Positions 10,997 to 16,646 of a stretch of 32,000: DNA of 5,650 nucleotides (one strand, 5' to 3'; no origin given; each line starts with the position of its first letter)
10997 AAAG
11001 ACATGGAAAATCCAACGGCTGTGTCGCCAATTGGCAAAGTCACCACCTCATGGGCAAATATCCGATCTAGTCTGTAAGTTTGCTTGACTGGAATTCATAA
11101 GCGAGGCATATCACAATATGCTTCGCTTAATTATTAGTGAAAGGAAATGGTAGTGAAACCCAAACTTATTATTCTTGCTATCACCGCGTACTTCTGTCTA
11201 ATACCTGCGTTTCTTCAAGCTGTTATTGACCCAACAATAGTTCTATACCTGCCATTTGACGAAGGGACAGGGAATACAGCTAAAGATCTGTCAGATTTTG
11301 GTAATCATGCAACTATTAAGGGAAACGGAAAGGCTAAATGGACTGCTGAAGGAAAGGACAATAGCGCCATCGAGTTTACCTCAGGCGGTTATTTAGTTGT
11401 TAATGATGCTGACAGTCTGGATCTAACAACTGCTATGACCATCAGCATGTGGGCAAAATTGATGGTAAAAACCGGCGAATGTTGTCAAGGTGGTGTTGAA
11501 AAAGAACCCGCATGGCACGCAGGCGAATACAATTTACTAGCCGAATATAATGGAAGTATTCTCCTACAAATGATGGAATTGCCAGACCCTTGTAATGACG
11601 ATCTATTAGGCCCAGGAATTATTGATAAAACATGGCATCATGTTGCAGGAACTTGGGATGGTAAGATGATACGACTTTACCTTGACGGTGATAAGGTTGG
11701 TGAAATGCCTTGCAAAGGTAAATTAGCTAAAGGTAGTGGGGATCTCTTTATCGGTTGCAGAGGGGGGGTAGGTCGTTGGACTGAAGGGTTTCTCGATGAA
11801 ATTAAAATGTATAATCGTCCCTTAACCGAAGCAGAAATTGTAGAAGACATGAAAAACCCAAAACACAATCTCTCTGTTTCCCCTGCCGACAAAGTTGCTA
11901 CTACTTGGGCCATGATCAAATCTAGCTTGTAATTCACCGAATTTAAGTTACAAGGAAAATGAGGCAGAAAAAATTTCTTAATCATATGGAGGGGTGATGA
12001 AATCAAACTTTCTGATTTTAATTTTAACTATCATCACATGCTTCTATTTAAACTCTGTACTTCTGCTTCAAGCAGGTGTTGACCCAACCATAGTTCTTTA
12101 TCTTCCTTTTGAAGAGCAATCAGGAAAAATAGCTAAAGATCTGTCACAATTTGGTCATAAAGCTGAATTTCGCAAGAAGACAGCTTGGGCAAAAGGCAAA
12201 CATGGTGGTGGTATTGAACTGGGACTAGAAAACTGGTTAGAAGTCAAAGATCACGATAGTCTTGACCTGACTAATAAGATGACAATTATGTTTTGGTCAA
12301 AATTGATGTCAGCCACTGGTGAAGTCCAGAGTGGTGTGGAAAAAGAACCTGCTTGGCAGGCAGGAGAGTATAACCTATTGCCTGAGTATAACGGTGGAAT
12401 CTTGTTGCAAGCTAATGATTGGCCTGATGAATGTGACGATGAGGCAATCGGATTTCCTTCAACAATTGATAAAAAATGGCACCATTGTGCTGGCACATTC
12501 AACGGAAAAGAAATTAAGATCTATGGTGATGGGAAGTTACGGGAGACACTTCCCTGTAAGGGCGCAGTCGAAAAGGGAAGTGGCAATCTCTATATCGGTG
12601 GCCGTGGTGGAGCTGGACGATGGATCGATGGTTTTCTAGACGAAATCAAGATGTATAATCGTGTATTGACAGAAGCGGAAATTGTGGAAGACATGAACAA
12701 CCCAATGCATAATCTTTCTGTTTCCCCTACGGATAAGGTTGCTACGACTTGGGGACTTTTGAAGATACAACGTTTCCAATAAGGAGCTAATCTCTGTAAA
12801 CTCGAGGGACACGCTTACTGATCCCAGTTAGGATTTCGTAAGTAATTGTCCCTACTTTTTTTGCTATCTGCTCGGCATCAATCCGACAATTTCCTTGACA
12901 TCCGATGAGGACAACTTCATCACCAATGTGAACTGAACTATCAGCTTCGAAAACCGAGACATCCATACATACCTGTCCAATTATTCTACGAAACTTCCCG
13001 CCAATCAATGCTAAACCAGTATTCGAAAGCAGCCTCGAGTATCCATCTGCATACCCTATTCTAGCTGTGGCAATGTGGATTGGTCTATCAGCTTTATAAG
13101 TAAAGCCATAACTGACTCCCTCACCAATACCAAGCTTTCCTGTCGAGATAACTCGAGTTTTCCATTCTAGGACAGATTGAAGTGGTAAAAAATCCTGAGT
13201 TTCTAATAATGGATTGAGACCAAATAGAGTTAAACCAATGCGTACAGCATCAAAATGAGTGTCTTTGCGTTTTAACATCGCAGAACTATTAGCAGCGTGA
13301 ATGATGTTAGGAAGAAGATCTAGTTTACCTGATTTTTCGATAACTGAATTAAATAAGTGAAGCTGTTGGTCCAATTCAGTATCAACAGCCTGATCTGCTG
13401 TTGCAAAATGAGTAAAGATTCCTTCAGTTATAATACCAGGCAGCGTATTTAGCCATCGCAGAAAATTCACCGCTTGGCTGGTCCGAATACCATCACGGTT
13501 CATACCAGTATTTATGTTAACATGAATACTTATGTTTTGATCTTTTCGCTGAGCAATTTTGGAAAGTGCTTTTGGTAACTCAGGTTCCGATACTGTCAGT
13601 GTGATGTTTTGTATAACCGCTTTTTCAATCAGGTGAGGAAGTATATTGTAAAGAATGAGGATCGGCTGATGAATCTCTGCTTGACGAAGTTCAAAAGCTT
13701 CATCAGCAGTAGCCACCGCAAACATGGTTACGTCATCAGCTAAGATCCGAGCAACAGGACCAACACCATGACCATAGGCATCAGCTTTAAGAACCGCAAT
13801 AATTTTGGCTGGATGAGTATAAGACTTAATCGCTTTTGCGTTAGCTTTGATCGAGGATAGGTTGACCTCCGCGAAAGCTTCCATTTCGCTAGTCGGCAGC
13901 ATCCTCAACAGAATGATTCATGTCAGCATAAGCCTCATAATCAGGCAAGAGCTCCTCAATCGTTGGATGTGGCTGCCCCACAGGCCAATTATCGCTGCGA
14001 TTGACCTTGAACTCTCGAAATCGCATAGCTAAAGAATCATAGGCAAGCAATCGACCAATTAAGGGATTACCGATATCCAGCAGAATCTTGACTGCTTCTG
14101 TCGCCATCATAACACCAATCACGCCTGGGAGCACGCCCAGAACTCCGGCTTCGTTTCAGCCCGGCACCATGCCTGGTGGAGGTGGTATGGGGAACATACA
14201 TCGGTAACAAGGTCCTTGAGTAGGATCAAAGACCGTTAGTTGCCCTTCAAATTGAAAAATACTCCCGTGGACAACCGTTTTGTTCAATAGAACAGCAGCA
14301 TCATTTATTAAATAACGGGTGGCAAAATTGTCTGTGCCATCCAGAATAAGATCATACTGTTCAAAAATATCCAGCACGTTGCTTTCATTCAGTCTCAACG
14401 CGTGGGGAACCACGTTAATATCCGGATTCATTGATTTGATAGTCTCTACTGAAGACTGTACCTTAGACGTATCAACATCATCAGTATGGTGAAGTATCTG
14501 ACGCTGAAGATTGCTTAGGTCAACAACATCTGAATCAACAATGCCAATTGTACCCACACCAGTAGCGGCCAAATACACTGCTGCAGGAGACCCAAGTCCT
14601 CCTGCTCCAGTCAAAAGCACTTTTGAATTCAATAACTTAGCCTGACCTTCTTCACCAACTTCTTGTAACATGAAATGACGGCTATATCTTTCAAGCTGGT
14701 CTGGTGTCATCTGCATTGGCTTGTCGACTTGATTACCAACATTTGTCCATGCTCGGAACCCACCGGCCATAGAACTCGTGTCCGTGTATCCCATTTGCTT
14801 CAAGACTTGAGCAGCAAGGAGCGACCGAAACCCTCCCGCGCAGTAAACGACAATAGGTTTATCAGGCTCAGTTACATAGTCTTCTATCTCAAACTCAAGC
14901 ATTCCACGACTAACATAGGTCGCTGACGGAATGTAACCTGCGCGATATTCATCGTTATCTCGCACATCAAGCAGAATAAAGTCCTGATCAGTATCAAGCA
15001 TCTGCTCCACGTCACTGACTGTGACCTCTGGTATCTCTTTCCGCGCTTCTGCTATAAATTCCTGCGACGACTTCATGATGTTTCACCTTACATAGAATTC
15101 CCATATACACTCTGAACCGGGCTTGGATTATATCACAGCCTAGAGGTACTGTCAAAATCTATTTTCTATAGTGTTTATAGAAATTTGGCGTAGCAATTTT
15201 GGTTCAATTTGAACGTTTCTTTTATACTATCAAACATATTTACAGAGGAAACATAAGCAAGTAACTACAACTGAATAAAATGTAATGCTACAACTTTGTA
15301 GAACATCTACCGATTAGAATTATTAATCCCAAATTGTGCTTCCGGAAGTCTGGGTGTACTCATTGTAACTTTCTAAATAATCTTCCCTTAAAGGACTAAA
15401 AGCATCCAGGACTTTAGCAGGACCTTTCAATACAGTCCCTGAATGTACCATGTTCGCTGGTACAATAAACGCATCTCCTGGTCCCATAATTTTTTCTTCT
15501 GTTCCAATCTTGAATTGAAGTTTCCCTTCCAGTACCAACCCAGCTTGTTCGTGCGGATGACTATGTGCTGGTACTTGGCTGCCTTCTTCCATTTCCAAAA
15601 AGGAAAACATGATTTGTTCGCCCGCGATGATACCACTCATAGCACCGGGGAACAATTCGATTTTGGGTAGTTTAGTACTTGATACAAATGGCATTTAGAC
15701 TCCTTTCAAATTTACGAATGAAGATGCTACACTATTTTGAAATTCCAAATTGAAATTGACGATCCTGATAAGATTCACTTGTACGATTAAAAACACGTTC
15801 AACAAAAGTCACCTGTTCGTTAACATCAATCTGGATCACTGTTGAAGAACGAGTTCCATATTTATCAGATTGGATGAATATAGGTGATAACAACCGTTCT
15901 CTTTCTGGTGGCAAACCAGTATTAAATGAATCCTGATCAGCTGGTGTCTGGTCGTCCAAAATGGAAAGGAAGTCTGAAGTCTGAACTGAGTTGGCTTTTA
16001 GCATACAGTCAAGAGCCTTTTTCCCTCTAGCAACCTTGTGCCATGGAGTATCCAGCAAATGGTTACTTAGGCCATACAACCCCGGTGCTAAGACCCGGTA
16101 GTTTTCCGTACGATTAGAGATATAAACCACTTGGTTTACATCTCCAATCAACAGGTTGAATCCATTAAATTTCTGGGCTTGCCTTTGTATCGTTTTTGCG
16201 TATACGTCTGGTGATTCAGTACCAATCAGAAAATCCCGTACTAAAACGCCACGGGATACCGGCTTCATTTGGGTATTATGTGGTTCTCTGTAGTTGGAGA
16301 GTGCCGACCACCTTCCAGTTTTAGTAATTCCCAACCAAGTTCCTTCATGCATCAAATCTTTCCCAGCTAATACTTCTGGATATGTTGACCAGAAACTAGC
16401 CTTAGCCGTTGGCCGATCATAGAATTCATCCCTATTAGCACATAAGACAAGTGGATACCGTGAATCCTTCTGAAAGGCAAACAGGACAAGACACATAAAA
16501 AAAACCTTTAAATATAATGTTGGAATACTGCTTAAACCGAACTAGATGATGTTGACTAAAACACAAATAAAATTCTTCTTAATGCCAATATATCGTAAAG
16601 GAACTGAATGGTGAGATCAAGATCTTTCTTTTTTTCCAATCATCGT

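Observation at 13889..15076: In-frame TGA on the catalytic-cysteine column of a rhodanese-ThiF/MoeB enzyme: probable selenoprotein split in two by the ORF track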

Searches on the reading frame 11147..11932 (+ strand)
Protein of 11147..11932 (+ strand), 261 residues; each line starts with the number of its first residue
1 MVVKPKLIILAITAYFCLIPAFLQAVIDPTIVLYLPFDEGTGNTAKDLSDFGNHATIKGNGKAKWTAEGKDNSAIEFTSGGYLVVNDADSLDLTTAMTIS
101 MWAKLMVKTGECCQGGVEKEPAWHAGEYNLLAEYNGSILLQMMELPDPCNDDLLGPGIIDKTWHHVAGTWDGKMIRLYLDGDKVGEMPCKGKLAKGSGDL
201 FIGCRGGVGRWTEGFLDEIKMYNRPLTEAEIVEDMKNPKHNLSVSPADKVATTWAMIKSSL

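Call 11: search_protein_families(library=pfam, proteins=[window:11147-11932:+])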
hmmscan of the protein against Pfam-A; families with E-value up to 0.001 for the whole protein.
window:11147-11932:+ (261 aa): 1 family
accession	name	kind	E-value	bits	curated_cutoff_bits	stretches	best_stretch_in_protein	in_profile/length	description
PF13385.13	Laminin_G_3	-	9.3e-21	75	27.6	1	78-231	2-150/151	Concanavalin A-like lectin/glucanases superfamily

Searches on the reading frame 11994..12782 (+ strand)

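Call 11: search_protein_families(library=pfam, proteins=[window:11994-12782:+])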
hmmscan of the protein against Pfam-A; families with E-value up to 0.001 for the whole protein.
window:11994-12782:+ (262 aa): 1 family
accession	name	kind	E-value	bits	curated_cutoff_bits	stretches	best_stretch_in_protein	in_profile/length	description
PF13385.13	Laminin_G_3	-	3.3e-22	79.7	27.6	1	80-230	5-150/151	Concanavalin A-like lectin/glucanases superfamily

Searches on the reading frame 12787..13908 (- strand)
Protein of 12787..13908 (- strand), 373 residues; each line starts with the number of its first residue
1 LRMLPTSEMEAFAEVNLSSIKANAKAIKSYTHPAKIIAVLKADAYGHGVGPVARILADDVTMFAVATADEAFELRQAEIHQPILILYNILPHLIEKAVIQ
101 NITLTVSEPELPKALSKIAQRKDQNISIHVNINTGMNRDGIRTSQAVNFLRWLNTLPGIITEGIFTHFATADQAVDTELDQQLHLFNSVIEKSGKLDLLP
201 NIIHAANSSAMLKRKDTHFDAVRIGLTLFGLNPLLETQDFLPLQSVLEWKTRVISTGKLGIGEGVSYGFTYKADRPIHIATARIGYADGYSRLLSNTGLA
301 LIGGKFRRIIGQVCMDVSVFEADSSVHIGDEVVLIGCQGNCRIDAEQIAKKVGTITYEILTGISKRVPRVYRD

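Call 11: search_protein_families(library=pfam, proteins=[window:12787-13908:-])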
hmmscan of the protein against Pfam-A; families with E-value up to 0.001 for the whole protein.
window:12787-13908:- (373 aa): 2 families
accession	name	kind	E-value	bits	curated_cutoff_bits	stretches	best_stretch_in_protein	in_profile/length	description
PF01168.26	Ala_racemase_N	-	1.4e-60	205.2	24.1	1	15-233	1-220/220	Alanine racemase, N-terminal domain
PF00842.27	Ala_racemase_C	-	3.8e-39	133.6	25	1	246-371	1-127/127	Alanine racemase, C-terminal domain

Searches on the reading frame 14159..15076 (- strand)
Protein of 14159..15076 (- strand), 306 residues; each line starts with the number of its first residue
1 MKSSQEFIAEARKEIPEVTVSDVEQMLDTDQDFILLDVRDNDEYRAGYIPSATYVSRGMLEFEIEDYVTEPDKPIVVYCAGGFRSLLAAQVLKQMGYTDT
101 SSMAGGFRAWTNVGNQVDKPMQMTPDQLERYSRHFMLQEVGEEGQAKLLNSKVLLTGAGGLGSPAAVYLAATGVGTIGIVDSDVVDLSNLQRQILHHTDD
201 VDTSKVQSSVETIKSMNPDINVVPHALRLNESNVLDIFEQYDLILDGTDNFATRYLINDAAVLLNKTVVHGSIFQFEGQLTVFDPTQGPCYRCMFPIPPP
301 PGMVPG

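Call 38: list_cluster_members(proteins=[window:14159-15076:-, P0001, P0003, P0004, P0009, P0028])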
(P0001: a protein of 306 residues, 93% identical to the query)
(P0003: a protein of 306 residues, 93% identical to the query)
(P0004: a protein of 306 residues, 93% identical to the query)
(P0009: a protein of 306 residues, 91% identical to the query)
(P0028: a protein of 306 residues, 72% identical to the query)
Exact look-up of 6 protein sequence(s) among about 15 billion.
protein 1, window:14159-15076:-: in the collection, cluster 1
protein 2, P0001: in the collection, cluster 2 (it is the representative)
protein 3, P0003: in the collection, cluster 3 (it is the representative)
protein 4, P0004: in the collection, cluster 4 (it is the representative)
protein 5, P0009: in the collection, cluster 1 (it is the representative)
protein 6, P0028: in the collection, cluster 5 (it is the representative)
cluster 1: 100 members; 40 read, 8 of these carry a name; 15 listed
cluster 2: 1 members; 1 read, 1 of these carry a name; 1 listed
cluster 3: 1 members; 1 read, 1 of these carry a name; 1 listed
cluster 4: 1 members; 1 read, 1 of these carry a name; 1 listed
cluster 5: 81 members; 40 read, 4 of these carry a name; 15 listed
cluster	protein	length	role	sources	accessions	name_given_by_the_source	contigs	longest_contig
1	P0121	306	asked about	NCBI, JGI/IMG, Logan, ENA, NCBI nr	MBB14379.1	molybdopterin biosynthesis protein MoeB [Candidatus Poribacteria bacterium]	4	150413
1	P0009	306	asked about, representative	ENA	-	-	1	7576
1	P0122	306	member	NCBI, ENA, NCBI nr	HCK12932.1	TPA: molybdopterin biosynthesis protein MoeB [Candidatus Poribacteria bacterium] | molybdopterin biosynthesis protein MoeB [Candidatus Poribacteria bacterium]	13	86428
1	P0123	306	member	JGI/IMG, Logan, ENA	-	molybdopterin/thiamine biosynthesis adenylyltransferase/rhodanese-related ...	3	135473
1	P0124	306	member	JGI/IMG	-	molybdopterin/thiamine biosynthesis adenylyltransferase/rhodanese-related ...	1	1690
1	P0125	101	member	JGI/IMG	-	adenylyltransferase/sulfurtransferase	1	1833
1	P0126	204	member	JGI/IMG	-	molybdopterin/thiamine biosynthesis adenylyltransferase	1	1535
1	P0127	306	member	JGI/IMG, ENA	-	molybdopterin/thiamine biosynthesis adenylyltransferase/rhodanese-related ...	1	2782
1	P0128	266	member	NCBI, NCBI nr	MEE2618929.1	MAG: ThiF family adenylyltransferase, partial [Candidatus Poribacteria bacterium] | ThiF family adenylyltransferase [Candidatus Poribacteria bacterium]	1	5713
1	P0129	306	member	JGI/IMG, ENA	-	-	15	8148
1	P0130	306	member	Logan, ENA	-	-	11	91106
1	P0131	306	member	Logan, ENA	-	-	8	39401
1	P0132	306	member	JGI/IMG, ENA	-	-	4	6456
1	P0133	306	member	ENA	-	-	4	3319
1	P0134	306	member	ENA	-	-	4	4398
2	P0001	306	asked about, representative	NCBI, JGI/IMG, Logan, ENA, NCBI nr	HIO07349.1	TPA: molybdopterin biosynthesis protein MoeB [Candidatus Poribacteria bacterium] | molybdopterin biosynthesis protein MoeB [Candidatus Poribacteria bacterium]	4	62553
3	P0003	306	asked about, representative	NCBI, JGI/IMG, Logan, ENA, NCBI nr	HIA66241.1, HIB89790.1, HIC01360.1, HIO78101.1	TPA: molybdopterin biosynthesis protein MoeB [Candidatus Poribacteria bacterium] | molybdopterin/thiamine biosynthesis adenylyltransferase/rhodanese-related ... | molybdopterin biosynthesis protein MoeB [Candidatus Poribacteria bacterium]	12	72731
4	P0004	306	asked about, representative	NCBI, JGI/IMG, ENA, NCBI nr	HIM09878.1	TPA: molybdopterin biosynthesis protein MoeB [Candidatus Poribacteria bacterium] | molybdopterin biosynthesis protein MoeB [Candidatus Poribacteria bacterium]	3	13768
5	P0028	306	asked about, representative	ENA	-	-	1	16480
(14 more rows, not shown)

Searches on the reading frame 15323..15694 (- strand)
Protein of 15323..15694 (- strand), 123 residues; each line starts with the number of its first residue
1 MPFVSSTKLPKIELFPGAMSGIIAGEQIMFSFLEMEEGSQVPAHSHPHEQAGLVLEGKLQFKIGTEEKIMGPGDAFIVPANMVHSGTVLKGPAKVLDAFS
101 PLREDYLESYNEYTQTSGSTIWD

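Call 11: search_protein_families(library=pfam, proteins=[window:15323-15694:-])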
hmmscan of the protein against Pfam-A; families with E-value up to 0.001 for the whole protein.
window:15323-15694:- (123 aa): 4 families
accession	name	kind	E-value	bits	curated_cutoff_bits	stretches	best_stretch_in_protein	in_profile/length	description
PF07883.17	Cupin_2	-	1e-15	57.6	27.2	1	33-98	3-69/70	Cupin domain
PF02311.25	AraC_binding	-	2.3e-07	31.1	21.1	1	38-88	13-63/135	AraC-like ligand binding domain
PF00190.28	Cupin_1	-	1.4e-05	25.2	22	1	26-85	31-98/151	Cupin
PF12973.13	Cupin_7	-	8.2e-05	22.8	27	1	31-87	36-88/105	ChrR Cupin-like domain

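Call 59: search_protein_families(library=pfam, proteins=[window:15323-15694:-], max_evalue=0.01)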
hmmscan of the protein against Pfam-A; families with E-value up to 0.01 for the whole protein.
window:15323-15694:- (123 aa): 5 families
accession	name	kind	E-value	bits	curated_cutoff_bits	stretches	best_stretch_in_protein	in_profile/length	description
PF07883.17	Cupin_2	-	1e-15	57.6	27.2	1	33-98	3-69/70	Cupin domain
PF02311.25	AraC_binding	-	2.3e-07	31.1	21.1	1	38-88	13-63/135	AraC-like ligand binding domain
PF00190.28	Cupin_1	-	1.4e-05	25.2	22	1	26-85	31-98/151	Cupin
PF12973.13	Cupin_7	-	8.2e-05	22.8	27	1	31-87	36-88/105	ChrR Cupin-like domain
PF05899.18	Cupin_3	-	0.008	16.3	23.5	0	40-85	18-61/74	EutQ-like cupin domain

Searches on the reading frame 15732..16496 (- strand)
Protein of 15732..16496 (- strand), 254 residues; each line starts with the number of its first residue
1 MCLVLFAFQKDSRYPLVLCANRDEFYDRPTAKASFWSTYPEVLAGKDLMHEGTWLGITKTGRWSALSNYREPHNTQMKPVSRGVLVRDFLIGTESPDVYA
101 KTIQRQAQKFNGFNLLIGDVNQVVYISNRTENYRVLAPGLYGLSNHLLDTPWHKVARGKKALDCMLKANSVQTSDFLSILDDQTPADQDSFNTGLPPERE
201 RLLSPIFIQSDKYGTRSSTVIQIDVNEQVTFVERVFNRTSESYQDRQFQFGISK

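Call 11: search_protein_families(library=pfam, proteins=[window:15732-16496:-])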
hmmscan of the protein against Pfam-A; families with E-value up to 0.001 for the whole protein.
window:15732-16496:- (254 aa): 1 family
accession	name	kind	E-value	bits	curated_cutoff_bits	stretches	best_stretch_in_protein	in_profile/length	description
PF05742.17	TANGO2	-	2.7e-74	251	22.6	1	1-237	1-256/257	Transport and Golgi organisation 2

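Call 59: search_protein_families(library=pfam, proteins=[window:15732-16496:-], max_evalue=0.01)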
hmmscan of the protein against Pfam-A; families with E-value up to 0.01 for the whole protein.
window:15732-16496:- (254 aa): 1 family
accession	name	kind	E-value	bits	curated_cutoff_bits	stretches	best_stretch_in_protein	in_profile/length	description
PF05742.17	TANGO2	-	2.7e-74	251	22.6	1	1-237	1-256/257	Transport and Golgi organisation 2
